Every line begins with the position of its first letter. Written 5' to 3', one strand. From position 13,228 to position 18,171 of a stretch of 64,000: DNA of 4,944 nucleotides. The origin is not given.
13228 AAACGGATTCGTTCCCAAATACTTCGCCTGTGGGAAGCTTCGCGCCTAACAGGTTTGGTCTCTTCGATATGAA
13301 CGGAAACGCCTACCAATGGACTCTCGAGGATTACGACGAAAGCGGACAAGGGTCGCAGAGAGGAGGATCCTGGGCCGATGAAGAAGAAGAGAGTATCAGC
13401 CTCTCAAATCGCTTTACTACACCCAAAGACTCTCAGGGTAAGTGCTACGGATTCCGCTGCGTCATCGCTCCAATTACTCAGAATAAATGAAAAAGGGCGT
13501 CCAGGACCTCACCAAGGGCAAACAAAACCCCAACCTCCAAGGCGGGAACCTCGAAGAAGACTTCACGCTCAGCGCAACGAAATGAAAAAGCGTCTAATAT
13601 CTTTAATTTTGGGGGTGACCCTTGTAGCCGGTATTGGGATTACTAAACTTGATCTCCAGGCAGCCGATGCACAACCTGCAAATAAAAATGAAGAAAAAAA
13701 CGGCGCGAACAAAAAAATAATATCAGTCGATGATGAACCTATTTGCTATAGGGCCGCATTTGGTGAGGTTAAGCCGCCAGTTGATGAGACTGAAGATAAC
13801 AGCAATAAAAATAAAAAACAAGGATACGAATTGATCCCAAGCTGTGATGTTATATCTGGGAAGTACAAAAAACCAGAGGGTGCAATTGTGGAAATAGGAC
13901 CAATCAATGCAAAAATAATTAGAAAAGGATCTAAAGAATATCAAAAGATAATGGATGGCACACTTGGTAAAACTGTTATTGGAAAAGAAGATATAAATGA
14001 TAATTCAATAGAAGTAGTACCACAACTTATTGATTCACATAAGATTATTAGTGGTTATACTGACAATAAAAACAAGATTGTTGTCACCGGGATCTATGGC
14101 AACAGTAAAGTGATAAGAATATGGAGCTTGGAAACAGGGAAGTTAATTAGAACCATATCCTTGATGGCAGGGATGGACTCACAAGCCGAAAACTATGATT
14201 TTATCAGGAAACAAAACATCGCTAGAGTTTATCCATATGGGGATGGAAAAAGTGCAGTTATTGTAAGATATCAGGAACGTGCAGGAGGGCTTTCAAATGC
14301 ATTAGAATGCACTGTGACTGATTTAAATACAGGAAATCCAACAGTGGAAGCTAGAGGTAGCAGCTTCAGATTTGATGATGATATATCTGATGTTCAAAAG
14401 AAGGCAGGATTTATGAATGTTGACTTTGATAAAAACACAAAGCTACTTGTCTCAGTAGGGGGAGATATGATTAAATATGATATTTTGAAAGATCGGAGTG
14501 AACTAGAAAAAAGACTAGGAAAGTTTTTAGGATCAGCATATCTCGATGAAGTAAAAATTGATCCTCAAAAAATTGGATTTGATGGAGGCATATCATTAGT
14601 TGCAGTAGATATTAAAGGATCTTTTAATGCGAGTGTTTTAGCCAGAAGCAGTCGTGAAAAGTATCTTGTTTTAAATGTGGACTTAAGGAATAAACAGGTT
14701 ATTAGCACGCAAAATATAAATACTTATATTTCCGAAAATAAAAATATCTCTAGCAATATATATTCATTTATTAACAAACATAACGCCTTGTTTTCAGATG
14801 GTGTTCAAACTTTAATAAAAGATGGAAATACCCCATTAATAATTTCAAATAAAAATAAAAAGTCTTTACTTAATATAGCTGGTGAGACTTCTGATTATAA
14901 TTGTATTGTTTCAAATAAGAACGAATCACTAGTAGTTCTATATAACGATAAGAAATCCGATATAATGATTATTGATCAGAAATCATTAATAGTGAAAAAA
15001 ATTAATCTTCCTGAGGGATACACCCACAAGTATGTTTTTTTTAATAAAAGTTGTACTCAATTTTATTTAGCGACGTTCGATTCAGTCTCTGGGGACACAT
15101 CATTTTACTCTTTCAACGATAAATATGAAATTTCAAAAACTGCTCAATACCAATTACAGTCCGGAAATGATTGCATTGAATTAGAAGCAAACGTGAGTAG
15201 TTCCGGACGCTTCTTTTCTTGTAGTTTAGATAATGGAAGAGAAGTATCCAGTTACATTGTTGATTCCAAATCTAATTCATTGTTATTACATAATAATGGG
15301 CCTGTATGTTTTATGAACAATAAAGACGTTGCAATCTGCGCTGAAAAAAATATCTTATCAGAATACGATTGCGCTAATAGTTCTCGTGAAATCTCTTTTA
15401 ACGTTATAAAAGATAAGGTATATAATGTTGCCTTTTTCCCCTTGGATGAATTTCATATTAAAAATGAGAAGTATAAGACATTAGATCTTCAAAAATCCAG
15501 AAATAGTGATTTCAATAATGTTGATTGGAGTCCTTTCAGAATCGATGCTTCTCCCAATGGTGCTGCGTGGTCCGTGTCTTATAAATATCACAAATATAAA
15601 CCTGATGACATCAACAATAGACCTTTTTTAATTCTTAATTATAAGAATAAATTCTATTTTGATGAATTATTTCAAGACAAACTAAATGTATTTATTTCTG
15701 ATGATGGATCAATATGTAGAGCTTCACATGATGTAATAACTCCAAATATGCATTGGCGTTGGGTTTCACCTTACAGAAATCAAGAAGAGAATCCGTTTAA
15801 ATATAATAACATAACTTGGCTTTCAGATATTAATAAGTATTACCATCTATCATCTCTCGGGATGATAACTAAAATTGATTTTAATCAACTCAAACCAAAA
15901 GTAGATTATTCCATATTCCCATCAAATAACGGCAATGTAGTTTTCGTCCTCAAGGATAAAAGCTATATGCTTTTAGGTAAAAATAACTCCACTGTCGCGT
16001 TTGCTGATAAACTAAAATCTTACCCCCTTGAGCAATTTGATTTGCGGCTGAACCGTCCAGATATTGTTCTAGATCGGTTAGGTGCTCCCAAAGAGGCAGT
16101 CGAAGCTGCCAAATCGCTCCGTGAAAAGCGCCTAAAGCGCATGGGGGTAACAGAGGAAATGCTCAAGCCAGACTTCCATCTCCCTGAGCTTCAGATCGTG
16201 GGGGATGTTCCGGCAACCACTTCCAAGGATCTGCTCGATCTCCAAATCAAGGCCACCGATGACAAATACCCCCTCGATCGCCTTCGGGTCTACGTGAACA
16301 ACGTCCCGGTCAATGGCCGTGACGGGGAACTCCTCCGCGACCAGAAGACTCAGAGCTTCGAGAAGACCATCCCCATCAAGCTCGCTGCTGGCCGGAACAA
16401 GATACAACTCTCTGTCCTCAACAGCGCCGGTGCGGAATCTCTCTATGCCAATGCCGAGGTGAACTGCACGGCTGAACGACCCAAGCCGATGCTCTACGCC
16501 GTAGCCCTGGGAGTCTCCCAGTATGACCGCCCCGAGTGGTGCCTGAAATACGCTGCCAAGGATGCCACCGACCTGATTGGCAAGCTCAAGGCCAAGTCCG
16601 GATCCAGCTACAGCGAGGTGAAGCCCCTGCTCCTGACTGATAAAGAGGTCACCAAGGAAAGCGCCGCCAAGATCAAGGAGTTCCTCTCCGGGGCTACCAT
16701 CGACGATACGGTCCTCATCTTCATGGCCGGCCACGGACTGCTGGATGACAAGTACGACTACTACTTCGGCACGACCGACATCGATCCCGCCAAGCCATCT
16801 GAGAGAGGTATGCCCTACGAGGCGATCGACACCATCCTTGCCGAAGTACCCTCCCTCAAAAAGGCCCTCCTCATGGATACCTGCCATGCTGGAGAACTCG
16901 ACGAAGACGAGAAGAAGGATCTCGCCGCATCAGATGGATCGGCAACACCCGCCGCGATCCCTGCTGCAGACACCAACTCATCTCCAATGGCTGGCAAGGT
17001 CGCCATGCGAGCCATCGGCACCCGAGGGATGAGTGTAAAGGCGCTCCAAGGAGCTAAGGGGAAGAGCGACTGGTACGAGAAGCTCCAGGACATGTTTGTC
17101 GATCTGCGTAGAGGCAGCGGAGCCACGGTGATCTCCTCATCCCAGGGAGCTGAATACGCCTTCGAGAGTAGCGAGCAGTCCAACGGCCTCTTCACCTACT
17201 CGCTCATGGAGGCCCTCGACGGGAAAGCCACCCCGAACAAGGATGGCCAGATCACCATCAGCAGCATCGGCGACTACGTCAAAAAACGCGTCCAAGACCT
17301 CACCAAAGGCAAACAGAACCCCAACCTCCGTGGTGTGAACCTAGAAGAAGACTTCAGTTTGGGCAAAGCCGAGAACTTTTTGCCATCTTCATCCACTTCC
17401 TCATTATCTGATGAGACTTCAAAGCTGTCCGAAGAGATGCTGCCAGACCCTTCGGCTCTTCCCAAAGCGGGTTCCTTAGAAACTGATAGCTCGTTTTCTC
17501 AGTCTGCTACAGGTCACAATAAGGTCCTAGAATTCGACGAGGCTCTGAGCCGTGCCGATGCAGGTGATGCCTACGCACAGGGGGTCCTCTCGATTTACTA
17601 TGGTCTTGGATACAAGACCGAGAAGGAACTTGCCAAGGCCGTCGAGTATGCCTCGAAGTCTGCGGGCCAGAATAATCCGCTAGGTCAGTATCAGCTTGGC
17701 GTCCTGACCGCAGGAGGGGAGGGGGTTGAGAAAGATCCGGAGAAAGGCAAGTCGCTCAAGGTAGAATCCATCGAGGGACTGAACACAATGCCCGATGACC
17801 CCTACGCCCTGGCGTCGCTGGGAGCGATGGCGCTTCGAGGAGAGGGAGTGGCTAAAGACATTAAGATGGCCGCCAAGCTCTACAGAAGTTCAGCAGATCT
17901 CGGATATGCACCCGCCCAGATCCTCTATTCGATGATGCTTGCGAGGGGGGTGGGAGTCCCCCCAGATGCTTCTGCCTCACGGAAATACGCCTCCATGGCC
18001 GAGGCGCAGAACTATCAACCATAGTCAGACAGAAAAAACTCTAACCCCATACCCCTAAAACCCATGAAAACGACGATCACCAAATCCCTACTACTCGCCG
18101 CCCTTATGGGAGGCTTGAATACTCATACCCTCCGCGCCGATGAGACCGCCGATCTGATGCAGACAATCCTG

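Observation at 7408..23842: Three near-identical ~1.35-kb 3' effector modules fused to unrelated 5' halves (constant tail, swappable head)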

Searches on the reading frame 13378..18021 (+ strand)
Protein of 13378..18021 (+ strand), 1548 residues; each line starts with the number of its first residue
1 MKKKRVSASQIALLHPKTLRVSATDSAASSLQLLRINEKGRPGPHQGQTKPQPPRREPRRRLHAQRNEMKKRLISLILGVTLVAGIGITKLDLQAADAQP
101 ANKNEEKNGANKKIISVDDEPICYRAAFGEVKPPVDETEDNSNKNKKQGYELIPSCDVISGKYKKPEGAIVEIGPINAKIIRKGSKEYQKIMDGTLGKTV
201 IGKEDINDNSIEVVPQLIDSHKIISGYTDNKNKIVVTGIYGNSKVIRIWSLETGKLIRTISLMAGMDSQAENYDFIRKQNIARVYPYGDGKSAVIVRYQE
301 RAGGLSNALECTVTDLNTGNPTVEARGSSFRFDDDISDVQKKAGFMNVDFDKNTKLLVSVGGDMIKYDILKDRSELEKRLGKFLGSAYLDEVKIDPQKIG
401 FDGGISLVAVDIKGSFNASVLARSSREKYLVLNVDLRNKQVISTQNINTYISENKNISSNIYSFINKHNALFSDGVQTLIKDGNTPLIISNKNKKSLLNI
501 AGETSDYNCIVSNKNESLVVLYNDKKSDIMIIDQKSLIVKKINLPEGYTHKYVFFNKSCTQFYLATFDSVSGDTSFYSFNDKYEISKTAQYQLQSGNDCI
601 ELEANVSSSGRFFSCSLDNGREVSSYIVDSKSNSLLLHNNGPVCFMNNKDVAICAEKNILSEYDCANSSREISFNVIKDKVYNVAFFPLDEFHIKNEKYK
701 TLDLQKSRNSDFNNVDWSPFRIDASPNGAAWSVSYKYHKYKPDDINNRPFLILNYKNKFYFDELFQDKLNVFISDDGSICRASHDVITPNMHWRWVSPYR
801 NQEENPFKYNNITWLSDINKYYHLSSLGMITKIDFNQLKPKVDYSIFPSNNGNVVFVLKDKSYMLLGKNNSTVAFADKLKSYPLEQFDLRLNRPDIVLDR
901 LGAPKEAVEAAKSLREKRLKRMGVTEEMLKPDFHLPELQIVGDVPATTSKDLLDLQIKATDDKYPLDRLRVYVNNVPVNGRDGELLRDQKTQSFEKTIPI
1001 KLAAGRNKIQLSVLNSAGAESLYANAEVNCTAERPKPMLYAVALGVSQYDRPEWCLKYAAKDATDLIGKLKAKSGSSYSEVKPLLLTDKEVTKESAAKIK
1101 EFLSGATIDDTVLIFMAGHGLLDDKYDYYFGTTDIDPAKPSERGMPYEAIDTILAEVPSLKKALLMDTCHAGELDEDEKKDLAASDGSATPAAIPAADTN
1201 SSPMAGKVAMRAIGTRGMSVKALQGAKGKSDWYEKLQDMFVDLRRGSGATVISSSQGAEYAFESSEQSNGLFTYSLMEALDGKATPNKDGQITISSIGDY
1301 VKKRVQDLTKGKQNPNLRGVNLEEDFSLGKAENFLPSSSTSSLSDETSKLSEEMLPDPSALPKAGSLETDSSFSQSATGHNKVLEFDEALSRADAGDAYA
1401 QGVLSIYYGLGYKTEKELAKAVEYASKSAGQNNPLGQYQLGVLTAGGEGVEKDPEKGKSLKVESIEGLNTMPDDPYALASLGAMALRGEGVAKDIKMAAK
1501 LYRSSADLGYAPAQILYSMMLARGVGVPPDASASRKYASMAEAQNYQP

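Call 4: search_protein_families(library=pfam, proteins=[window:13378-18021:+], max_evalue=0.01)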
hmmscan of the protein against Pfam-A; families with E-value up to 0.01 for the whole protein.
window:13378-18021:+ (1548 aa): 2 families
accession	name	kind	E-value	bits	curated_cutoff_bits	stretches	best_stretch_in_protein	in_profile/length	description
PF00656.27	Peptidase_C14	-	2.3e-11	44.3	21.4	1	1040-1326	3-232/233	Caspase domain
PF08238.18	Sel1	-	2.3e-11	44.2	30.7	1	1475-1510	1-36/36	Sel1 repeat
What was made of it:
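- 17356..18024 (+): C-terminal extension of gene 3 with Sel1 repeats. Pfam Sel1, E = 2.3e-11 (call 4).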

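Call 61: search_protein_families(library=padloc, proteins=[window:13579-18021:+], max_evalue=0.001)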
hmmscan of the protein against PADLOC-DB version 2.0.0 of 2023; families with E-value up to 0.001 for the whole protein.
window:13579-18021:+ (1481 aa): 1 family
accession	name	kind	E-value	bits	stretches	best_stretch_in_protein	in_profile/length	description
PDLC02987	caspase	-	9.4e-09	33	1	971-1152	2-130/453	-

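Call 62: search_protein_families(library=ncbifam, proteins=[window:13579-18021:+], max_evalue=0.001)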
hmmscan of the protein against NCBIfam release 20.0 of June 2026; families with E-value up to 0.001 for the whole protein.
window:13579-18021:+ (1481 aa): 2 families
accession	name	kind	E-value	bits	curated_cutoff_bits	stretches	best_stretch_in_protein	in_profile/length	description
NF047832.1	caspase_w_EACC1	subfamily_domain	9.2e-24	84.1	140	2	974-1130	3-162/211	caspase, EACC1-associated type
NF033786.1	phenyl_MerG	equivalog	8.4e-05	22.6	350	0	1324-1378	58-112/217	phenylmercury resistance protein MerG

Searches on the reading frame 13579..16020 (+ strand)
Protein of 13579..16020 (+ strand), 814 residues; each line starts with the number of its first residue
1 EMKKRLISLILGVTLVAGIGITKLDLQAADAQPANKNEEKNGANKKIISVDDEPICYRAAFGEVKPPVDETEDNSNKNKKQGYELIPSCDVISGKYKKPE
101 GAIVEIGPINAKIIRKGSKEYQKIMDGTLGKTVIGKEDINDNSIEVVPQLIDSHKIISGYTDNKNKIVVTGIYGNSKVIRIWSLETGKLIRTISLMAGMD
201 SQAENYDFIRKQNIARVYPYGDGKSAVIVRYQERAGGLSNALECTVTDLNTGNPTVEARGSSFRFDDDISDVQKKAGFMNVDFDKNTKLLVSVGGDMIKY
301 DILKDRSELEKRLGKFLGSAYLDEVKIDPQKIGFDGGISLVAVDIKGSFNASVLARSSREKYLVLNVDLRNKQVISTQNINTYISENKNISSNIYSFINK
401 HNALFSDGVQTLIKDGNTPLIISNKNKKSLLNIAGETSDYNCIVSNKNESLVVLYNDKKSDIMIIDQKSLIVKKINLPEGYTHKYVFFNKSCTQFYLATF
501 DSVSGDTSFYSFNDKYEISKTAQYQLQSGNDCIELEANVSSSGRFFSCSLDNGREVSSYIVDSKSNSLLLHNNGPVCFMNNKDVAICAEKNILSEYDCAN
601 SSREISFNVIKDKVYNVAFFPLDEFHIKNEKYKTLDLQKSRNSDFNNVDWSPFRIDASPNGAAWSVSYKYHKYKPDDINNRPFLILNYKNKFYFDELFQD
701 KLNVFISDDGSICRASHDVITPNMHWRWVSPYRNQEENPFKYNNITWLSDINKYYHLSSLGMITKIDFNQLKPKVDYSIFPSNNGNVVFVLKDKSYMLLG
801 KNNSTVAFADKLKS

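Call 31: find_homologous_proteins(query=window:13579-16020:+)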
Query window:13579-16020:+: 8000 candidates shared short words with the query, none scored E <= 0.001.
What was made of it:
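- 13579..16020 (+): Head cassette of gene 3: signal peptide plus an 814-aa orphan head. GC 0.33, GC3 0.26. No homolog at E <= 1e-3 among 5.8 billion protein clusters (word-indexed search, call 31).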

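Call 69: search_solved_structures(query=window:13579-16020:+, max_evalue=1)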
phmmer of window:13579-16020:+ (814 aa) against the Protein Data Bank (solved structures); distinct sequences matched with E-value up to 1: 2.
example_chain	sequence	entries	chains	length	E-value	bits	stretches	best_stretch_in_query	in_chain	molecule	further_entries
7znk_C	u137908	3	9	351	0.064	14.7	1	730-790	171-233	THO complex subunit 3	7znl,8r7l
7apk_C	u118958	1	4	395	0.083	14.3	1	730-790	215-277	THO complex subunit 3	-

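Call 71: find_related_loci(query=window:13579-16020:+, collection=viral_contigs, flank=3000)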
Query window:13579-16020:+ (814 aa) in viral_contigs; peptide patterns used: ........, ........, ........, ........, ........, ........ (x = any residue, [..] = any of these).
11 stretches matched a pattern, but none encodes a relative of the query by tblastn (E <= 1e-3).
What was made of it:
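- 13579..16020 (+): No viral-contig relatives (call 71).
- Tried and rejected: None among 5.8 billion protein clusters (call 31) and none in viral contigs (call 71).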

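Call 86: search_protein_families(library=pfam, proteins=[window:13579-16020:+], max_evalue=1)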
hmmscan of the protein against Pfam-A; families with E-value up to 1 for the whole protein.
window:13579-16020:+ (814 aa): 2 families
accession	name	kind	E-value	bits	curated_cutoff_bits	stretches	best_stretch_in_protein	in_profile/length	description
PF25174.1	Beta-prop_THOC3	-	0.061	12.8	305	0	167-194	185-210/272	THOC3 beta-propeller domain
PF23198.2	PDE8A_N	-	0.17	12.2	29.6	0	433-468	28-63/147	PDE8A-like, N-terminal domain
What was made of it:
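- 13579..16020 (+): Pfam and PDB give only sub-threshold WD40 hints (calls 69, 86).
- Tried and rejected: PDB and Pfam gave only sub-threshold WD40 hints (calls 69, 86).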
